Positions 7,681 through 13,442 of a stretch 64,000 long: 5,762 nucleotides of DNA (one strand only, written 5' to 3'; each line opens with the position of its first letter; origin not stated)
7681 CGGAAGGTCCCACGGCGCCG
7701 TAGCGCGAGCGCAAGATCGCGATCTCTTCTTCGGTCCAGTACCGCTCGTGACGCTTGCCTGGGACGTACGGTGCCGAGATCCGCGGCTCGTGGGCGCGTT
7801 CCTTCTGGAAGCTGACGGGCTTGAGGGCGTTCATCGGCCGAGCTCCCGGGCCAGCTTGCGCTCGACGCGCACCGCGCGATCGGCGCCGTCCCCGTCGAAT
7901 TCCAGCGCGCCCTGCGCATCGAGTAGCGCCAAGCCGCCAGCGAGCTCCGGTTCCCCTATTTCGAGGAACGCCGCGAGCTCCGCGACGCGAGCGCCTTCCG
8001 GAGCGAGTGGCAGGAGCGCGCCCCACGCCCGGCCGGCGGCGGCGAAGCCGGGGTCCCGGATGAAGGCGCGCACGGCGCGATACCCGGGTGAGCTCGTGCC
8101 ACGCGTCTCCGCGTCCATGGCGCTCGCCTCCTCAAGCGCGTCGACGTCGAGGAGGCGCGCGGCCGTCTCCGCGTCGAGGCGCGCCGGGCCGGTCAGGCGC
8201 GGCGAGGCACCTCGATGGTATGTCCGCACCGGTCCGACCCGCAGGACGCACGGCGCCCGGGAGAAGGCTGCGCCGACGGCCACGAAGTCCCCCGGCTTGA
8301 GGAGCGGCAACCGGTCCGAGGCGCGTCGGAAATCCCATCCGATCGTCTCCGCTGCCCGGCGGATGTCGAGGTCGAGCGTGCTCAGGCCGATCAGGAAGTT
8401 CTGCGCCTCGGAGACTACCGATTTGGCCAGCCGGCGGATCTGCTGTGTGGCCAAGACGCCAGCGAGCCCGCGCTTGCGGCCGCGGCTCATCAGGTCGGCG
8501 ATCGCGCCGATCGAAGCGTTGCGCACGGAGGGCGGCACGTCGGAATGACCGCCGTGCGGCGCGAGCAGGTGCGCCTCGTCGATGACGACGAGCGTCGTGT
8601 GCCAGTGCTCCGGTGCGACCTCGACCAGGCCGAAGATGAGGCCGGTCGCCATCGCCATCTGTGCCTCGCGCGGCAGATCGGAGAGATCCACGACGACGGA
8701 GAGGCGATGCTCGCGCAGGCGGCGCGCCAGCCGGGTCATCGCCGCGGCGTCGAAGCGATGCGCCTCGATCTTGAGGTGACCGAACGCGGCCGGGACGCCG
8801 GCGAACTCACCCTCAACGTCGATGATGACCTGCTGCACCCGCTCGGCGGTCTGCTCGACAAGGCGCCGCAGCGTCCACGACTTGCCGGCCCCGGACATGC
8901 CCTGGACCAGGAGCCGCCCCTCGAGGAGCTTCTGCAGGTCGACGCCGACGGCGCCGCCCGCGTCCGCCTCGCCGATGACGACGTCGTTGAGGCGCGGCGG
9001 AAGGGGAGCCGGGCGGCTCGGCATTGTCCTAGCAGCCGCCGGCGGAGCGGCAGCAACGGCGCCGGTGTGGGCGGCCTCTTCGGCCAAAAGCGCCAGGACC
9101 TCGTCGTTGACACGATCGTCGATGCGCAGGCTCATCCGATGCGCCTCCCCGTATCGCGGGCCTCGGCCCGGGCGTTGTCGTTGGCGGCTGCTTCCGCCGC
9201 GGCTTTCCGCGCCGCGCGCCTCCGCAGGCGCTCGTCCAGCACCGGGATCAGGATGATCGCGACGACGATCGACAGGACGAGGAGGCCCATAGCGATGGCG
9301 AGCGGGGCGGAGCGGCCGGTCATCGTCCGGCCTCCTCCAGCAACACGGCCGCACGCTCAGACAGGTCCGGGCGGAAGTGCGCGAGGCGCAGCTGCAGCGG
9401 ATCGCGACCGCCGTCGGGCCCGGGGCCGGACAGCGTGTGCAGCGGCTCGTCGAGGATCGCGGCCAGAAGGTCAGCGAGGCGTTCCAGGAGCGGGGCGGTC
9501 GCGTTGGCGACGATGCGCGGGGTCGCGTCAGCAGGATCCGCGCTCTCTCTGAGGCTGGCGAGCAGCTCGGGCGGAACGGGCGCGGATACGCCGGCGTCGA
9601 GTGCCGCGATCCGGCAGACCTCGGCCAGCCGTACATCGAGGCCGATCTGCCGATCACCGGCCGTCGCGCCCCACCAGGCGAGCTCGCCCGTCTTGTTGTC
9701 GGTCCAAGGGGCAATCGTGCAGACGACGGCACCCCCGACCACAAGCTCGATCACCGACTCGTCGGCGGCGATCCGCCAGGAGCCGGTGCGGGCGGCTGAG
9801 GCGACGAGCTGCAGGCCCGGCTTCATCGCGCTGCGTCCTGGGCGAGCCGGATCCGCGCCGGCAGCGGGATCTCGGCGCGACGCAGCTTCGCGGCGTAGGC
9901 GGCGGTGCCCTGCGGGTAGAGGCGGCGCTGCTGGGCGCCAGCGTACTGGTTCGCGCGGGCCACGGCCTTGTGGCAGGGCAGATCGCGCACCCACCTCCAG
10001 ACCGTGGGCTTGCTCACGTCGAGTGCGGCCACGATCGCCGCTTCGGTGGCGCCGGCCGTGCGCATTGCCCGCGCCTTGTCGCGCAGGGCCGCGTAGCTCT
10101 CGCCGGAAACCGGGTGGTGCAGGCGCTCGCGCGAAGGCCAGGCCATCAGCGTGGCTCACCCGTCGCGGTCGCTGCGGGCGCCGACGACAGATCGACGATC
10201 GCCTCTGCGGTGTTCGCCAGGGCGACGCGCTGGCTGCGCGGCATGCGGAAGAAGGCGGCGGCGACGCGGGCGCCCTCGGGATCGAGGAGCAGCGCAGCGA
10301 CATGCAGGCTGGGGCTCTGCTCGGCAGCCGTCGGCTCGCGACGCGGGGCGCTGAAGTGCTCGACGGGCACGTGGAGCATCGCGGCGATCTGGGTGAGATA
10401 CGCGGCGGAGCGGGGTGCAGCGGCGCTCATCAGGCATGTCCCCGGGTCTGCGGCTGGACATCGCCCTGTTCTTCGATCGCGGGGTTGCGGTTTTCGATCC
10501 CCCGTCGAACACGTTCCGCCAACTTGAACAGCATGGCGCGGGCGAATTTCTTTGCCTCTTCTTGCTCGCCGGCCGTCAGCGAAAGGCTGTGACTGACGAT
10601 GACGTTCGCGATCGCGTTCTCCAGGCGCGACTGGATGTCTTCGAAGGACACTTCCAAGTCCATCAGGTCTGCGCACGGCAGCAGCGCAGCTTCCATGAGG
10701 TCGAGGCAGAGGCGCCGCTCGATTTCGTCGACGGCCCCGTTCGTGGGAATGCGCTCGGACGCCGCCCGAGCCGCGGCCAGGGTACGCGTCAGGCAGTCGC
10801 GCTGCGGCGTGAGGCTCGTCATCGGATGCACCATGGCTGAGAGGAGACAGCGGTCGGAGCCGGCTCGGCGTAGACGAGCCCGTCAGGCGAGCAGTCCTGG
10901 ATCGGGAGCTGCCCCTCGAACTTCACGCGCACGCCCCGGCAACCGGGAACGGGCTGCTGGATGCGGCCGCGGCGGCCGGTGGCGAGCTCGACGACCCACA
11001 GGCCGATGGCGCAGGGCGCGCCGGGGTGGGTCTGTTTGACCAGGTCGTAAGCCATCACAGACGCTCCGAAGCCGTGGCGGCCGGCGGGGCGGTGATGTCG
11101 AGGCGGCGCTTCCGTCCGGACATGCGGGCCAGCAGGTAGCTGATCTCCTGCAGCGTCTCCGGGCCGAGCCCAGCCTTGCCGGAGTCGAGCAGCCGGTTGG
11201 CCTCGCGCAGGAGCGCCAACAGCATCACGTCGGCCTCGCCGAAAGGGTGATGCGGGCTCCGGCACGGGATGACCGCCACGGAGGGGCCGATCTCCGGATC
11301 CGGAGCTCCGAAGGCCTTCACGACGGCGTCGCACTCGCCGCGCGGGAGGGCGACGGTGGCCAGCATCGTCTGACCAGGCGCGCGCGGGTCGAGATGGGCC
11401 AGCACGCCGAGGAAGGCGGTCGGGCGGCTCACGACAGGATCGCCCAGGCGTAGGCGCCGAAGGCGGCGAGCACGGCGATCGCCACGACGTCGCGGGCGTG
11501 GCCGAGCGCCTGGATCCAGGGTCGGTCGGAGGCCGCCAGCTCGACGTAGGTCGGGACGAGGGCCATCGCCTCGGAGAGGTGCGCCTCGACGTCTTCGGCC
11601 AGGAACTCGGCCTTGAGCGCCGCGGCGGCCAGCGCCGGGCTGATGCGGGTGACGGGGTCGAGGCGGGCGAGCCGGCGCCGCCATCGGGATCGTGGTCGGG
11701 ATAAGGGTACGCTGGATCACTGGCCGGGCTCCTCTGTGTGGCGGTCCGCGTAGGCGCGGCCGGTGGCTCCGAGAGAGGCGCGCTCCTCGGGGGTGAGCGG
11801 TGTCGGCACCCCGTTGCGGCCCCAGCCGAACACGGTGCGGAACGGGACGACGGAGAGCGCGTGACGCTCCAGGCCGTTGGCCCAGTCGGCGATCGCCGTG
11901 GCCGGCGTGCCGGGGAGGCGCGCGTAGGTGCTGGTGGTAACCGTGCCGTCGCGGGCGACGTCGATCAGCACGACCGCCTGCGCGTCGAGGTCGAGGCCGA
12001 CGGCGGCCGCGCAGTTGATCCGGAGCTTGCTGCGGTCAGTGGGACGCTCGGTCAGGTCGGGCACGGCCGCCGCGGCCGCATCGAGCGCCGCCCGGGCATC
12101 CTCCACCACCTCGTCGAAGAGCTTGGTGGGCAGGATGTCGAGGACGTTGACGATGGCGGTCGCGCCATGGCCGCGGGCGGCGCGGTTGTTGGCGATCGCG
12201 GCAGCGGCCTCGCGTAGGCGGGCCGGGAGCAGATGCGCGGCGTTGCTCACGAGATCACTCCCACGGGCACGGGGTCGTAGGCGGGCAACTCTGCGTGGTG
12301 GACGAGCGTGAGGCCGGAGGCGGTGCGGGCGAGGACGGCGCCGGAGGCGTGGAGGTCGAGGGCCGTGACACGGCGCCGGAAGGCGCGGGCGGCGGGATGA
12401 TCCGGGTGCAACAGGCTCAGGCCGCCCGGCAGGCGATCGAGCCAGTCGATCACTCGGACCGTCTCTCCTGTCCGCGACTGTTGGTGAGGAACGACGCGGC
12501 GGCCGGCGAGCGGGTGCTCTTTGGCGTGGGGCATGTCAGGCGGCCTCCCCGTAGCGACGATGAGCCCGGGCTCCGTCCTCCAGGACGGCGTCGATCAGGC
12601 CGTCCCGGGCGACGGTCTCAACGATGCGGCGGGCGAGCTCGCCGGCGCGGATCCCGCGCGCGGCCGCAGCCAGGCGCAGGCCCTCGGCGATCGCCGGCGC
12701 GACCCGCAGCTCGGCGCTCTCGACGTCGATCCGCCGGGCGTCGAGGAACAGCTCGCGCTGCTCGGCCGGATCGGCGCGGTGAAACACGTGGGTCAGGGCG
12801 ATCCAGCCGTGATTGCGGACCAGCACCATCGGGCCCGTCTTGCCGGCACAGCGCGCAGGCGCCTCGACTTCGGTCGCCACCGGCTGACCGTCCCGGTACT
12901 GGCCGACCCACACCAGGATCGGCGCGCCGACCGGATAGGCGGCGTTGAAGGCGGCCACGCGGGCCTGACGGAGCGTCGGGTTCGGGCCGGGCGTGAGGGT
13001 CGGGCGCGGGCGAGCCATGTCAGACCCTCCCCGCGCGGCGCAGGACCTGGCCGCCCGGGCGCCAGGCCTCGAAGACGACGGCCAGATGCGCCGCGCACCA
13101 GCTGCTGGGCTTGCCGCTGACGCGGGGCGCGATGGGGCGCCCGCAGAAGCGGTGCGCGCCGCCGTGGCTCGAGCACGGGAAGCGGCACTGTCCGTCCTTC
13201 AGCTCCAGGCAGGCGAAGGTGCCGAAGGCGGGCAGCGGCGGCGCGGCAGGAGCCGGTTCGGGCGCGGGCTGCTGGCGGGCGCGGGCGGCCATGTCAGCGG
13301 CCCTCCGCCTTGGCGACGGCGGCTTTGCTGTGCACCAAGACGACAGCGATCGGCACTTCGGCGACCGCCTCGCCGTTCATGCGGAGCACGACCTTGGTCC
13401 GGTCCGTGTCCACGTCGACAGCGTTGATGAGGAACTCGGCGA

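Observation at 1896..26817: Candidate system: a prophage carrying parts of the host cell-cycle/epigenetic circuit (GapR + GcrA-like + MucR + GANTC arrays)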

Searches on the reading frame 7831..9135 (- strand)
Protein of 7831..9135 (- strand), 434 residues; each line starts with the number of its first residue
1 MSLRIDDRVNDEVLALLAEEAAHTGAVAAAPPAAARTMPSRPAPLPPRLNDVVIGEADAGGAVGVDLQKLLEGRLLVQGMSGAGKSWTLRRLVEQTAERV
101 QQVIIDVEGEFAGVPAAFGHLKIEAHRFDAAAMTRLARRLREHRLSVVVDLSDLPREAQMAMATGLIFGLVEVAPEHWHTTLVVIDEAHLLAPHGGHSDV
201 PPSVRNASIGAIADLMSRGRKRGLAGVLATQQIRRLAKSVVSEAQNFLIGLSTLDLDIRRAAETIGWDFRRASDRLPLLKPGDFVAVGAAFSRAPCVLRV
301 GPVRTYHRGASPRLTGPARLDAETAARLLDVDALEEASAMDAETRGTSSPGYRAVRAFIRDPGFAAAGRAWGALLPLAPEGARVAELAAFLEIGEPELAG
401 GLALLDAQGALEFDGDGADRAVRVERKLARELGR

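Call 17: search_protein_families(library=pfam, proteins=[window:7831-9135:-], max_evalue=0.01)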
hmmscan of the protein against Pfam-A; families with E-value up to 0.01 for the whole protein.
window:7831-9135:- (434 aa): 6 families
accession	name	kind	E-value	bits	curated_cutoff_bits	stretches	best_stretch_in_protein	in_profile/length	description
PF01935.23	DUF87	-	5.5e-09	36.9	23.2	1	54-113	3-66/220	Helicase HerA, central domain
PF13401.12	AAA_22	-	3.6e-06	27.7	27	1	74-194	7-97/130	AAA domain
PF13191.12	AAA_16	-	3.6e-05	24.8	32.6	1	74-193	26-146/167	AAA ATPase domain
PF10412.15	TrwB_AAD_bind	-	0.00041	19.8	20.5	0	73-112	16-56/387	Type IV secretion-system coupling protein DNA-binding domain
PF01580.24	FtsK_SpoIIIE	-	0.0027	17.6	24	1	59-239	27-204/221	FtsK/SpoIIIE family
PF09848.15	SLFN-g3_helicase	-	0.0048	16.6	24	0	75-194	4-94/354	Schlafen group 3, DNA/RNA helicase domain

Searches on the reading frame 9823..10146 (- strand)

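Call 18: search_protein_families(library=pfam, proteins=[window:9823-10146:-], max_evalue=0.01)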
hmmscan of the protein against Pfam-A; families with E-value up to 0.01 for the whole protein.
window:9823-10146:- (107 aa): 2 families
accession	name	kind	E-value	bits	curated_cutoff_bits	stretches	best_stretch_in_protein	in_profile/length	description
PF13384.12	HTH_23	-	4.6e-06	26.7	24.6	1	30-55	16-40/50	Homeodomain-like domain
PF25213.1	HVO_A0261_N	-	0.0069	16.7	35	1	26-67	18-59/86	HVO_A0261 N-terminal domain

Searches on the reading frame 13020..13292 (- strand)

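Call 5: search_protein_families(library=pfam, proteins=[window:13020-13292:-], max_evalue=0.01)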
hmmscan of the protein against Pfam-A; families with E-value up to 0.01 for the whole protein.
window:13020-13292:- (90 aa): 1 family
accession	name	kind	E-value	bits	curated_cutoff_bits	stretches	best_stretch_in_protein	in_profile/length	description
PF07750.17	GcrA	-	0.0026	18.6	26.9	1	24-74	99-145/155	GcrA cell cycle regulator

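Call 22: search_protein_families(library=phrogs, proteins=[window:13020-13292:-], max_evalue=0.01)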
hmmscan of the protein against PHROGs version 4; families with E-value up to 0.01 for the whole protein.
window:13020-13292:- (90 aa): 0 families
